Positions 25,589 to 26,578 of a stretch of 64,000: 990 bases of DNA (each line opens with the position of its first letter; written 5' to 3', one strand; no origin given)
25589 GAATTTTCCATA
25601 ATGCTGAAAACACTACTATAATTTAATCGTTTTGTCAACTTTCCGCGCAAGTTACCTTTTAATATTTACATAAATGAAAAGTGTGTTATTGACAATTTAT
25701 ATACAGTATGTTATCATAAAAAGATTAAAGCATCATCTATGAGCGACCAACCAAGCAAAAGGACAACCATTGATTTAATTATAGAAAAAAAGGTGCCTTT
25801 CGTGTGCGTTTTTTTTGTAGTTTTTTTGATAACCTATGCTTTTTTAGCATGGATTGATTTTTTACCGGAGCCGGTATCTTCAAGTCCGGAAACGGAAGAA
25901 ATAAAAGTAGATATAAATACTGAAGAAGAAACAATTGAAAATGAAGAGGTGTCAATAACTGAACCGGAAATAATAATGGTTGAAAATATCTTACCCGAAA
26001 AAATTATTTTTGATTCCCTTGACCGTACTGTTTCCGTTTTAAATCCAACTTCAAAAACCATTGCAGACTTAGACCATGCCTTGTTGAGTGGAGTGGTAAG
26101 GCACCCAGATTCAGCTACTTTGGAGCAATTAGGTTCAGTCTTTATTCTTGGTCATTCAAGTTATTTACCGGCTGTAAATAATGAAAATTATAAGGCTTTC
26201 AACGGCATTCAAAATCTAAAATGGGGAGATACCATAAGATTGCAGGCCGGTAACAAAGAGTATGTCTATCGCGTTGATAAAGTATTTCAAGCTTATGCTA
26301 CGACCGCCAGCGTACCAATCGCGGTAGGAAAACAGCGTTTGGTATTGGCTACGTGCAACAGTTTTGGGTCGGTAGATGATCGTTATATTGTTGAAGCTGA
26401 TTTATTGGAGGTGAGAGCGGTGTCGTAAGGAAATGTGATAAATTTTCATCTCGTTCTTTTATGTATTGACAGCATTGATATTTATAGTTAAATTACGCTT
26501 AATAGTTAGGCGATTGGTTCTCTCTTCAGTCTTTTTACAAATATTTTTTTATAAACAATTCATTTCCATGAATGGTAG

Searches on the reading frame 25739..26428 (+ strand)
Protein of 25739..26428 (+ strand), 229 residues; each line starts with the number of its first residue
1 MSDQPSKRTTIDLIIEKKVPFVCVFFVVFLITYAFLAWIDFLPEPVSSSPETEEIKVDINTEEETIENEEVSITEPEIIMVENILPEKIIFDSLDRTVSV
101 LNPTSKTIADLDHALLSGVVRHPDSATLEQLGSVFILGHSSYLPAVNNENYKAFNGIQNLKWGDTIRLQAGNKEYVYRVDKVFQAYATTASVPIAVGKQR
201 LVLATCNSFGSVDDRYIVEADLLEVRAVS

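Call 12: search_protein_families(library=ncbifam, proteins=[window:25739-26428:+], max_evalue=0.1)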
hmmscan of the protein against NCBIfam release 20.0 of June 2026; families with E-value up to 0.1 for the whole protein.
window:25739-26428:+ (229 aa): 6 families
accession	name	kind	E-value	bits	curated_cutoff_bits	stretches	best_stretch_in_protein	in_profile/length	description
NF058671.1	sortase_SrtD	exception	2.8e-09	36.9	140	1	28-221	10-186/187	class D sortase, LPxTATN-specific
NF033746.1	class_D_sortase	subfamily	5.8e-08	32.6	165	1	114-223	32-134/135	class D sortase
TIGR01076.1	sortase_fam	subfamily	6.3e-07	29.3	39.35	1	151-220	55-125/136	sortase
NF033747.1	class_E_sortase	subfamily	1.7e-05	24.7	160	1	113-225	94-208/211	class E sortase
NF033745.1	class_C_sortase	subfamily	0.00014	21.6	160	1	150-220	147-218/220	class C sortase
TIGR03784.1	marine_sortase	equivalog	0.00014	21.5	158.25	1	154-219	103-173/174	class GN sortase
